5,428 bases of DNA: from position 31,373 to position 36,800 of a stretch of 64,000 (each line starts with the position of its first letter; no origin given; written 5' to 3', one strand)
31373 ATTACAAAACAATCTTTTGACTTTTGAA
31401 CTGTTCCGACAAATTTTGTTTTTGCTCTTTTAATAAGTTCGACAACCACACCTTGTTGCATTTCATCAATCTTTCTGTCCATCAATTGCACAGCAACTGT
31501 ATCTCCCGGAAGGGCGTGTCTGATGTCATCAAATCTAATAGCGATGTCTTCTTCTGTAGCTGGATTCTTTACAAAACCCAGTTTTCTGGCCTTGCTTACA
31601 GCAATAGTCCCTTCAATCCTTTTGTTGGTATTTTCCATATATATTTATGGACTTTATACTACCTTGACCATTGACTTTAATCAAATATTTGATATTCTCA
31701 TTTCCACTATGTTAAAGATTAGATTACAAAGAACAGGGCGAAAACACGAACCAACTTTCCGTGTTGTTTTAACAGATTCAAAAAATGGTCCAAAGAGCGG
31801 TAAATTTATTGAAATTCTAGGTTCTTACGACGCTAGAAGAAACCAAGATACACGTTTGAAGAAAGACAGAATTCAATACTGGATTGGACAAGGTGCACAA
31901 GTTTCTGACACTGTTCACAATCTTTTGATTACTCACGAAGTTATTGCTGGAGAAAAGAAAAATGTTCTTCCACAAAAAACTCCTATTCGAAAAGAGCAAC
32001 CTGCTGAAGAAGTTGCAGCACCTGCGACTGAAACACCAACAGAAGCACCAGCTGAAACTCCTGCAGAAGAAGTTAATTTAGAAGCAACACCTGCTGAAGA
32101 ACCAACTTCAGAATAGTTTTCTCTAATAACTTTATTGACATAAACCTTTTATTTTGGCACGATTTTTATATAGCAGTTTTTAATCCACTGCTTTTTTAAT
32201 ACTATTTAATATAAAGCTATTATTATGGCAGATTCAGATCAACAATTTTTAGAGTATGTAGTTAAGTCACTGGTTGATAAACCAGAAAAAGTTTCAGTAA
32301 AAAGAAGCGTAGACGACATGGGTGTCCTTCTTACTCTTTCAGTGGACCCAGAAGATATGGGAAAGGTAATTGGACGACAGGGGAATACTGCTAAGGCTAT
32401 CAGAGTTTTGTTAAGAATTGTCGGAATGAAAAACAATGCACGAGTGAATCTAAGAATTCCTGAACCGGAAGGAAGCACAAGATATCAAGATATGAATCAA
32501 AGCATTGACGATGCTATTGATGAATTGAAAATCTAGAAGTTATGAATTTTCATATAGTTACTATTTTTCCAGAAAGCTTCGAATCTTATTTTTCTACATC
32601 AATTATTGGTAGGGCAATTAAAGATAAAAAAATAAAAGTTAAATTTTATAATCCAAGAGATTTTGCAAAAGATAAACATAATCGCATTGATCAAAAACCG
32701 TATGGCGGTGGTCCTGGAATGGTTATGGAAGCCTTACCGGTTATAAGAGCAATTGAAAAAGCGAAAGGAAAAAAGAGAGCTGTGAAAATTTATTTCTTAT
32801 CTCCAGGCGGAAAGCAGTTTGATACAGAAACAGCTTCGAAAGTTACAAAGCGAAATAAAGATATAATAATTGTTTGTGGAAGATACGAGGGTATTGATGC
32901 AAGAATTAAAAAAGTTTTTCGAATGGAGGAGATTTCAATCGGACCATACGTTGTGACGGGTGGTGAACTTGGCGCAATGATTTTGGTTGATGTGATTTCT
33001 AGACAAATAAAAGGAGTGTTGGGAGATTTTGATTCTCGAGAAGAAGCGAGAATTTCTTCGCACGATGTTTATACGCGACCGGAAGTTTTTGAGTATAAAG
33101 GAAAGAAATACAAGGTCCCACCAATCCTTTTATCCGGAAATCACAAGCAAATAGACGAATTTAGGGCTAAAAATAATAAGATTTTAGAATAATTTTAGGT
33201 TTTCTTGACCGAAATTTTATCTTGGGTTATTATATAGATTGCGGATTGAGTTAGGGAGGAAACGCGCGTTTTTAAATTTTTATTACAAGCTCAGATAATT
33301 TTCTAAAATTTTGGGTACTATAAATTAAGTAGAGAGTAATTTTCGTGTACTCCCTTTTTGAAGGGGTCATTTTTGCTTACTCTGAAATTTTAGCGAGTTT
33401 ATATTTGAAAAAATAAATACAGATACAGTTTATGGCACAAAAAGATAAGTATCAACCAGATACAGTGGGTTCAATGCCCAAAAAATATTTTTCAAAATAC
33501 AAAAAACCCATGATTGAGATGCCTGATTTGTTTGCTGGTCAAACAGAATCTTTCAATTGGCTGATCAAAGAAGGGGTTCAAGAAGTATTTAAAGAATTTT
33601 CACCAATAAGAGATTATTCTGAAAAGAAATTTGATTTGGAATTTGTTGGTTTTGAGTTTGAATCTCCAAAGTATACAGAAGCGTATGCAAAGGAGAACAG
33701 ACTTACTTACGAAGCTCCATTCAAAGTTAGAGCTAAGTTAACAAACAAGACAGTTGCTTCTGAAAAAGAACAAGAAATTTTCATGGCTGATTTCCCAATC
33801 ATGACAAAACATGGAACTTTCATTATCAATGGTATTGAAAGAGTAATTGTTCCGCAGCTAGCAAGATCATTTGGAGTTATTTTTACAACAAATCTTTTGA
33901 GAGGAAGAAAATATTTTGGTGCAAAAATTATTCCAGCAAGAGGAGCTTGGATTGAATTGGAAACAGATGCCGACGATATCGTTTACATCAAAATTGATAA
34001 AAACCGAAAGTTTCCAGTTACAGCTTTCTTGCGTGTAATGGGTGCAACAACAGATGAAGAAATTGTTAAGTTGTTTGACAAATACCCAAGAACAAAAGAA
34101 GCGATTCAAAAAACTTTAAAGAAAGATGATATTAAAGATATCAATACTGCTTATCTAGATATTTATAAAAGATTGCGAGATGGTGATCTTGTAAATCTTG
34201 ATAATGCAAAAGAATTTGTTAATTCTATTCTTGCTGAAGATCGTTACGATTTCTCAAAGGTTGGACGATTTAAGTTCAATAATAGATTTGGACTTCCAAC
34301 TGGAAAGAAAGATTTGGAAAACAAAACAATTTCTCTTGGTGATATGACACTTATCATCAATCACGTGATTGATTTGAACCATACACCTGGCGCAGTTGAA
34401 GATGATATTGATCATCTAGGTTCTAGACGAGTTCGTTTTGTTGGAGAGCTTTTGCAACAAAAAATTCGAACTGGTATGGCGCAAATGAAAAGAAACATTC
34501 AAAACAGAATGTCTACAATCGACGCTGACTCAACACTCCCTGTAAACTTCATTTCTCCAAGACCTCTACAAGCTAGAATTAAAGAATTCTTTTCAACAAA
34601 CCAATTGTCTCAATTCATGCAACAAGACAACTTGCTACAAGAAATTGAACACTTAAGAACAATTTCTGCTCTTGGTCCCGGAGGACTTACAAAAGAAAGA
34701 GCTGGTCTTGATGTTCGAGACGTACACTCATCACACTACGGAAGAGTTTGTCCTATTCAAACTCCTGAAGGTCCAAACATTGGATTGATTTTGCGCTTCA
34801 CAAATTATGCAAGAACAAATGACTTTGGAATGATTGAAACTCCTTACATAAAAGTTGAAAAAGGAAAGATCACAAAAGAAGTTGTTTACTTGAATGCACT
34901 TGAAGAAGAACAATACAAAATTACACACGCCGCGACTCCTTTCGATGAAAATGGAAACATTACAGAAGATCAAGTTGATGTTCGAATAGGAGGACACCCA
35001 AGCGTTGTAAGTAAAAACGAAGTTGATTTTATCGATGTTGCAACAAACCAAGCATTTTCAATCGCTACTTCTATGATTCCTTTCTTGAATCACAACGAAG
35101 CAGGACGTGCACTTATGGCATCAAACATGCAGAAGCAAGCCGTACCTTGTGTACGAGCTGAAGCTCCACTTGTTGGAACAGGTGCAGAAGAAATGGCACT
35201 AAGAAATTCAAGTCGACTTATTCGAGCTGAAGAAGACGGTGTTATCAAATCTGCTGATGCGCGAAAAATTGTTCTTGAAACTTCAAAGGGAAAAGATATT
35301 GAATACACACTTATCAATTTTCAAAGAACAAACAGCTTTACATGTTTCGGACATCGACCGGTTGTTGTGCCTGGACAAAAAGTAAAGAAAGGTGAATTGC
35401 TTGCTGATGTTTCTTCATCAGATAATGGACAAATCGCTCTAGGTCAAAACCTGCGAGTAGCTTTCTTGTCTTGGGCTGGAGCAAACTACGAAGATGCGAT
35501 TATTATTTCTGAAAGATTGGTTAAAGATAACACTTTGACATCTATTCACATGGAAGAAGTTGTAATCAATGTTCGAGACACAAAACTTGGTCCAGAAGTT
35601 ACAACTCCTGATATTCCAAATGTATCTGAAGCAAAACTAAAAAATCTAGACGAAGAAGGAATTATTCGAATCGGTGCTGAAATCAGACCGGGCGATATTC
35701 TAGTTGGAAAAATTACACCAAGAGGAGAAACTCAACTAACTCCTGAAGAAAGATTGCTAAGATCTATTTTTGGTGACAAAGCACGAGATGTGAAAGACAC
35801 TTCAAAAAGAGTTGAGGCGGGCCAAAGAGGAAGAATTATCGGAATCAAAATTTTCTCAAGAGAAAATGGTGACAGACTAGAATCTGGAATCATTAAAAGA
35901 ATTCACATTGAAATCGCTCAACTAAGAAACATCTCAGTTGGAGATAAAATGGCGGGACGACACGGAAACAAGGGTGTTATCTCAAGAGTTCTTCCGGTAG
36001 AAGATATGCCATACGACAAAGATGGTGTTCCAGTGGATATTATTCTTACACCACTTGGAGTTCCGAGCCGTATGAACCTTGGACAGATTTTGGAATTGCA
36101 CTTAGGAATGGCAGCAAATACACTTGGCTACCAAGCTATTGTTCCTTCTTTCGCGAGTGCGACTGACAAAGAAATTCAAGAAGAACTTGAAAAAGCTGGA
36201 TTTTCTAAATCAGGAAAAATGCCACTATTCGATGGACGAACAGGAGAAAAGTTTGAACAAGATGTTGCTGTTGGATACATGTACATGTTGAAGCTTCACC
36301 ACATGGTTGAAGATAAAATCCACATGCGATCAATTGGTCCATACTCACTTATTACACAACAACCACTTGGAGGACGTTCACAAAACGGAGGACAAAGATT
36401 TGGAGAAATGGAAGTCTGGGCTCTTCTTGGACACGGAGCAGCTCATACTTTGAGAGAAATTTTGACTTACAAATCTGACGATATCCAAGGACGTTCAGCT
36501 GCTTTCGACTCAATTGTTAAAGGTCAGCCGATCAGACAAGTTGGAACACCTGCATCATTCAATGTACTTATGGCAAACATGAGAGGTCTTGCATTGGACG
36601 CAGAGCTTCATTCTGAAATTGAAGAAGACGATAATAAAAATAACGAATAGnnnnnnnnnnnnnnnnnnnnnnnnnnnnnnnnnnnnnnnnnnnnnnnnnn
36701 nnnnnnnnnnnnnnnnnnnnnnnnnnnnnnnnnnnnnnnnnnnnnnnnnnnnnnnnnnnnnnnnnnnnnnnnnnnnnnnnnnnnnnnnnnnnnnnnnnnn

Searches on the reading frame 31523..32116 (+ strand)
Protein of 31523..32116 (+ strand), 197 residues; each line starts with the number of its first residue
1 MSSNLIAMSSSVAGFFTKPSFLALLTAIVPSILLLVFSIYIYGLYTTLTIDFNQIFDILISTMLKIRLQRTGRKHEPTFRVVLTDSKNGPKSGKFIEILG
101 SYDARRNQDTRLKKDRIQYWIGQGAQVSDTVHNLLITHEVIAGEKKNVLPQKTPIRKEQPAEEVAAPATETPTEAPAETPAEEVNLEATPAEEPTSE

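Call 84: search_protein_families(library=pfam, proteins=[window:31523-32116:+], max_evalue=0.0001)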
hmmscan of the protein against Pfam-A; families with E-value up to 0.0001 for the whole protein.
window:31523-32116:+ (197 aa): 1 family
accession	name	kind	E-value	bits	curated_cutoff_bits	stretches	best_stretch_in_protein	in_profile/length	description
PF00886.24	Ribosomal_S16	-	1.5e-17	63.7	27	1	70-128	1-62/62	Ribosomal protein S16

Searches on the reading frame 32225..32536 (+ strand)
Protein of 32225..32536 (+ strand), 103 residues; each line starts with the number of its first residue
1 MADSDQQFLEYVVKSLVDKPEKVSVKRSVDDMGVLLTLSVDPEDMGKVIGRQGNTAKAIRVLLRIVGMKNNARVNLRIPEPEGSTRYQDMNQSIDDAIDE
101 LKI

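Call 84: search_protein_families(library=pfam, proteins=[window:32225-32536:+], max_evalue=0.0001)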
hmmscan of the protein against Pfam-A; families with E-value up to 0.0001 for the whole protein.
window:32225-32536:+ (103 aa): 1 family
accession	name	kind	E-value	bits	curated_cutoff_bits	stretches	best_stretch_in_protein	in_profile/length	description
PF13083.13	KH_KhpA-B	-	2.2e-22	79.2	32.1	1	6-78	1-73/73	KhpA/KhpB, KH domain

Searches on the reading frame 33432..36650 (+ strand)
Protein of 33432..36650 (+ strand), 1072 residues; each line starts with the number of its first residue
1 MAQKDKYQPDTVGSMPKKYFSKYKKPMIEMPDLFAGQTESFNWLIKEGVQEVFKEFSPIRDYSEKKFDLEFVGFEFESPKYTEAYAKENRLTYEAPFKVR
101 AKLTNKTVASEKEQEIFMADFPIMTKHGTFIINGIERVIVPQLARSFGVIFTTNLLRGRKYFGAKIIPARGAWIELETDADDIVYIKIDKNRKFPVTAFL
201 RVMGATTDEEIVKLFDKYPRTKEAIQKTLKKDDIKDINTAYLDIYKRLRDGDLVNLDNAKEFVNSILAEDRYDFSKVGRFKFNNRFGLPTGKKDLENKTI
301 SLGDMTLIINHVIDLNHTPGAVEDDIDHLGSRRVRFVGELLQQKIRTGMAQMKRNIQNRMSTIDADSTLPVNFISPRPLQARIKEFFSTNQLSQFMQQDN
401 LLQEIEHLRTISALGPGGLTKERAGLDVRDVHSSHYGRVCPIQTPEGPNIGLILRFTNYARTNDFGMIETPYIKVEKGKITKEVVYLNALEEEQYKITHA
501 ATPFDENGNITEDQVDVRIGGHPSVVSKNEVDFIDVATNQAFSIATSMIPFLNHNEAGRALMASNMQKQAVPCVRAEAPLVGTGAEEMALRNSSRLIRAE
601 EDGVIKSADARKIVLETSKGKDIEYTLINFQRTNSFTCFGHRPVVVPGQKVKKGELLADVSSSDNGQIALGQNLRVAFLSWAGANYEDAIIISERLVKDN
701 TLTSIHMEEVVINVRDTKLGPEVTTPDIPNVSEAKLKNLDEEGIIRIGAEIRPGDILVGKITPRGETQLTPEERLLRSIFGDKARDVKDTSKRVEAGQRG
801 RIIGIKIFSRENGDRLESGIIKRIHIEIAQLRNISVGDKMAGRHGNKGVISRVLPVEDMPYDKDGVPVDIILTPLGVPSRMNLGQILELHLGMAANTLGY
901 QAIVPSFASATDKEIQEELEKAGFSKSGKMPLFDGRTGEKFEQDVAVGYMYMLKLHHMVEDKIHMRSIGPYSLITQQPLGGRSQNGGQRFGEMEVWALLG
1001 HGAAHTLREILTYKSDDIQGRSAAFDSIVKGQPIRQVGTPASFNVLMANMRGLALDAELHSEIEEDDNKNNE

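Call 11: search_protein_families(library=pfam, proteins=[window:33432-36650:+], max_evalue=0.00001)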
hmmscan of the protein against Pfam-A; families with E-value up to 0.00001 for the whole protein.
window:33432-36650:+ (1072 aa): 6 families
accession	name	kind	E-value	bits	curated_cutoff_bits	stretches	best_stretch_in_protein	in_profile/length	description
PF00562.33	RNA_pol_Rpb2_6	-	3.6e-127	425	23.4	1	599-984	2-373/373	RNA polymerase Rpb2, domain 6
PF04561.19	RNA_pol_Rpb2_2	-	2.5e-24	86.4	21.7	1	164-335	22-190/190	RNA polymerase Rpb2, domain 2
PF04565.21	RNA_pol_Rpb2_3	-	2.7e-23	82.4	21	1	394-461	1-67/68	RNA polymerase Rpb2, domain 3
PF04560.25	RNA_pol_Rpb2_7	-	9.4e-22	77.7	32.1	1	986-1061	1-86/87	RNA polymerase Rpb2, domain 7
PF10385.14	RNA_pol_Rpb2_45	-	3.3e-20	72.3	28.2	1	472-537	1-66/66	RNA polymerase beta subunit external 1 domain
PF04563.20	RNA_pol_Rpb2_1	-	6.2e-15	55.7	28.2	1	34-363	3-184/203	RNA polymerase beta subunit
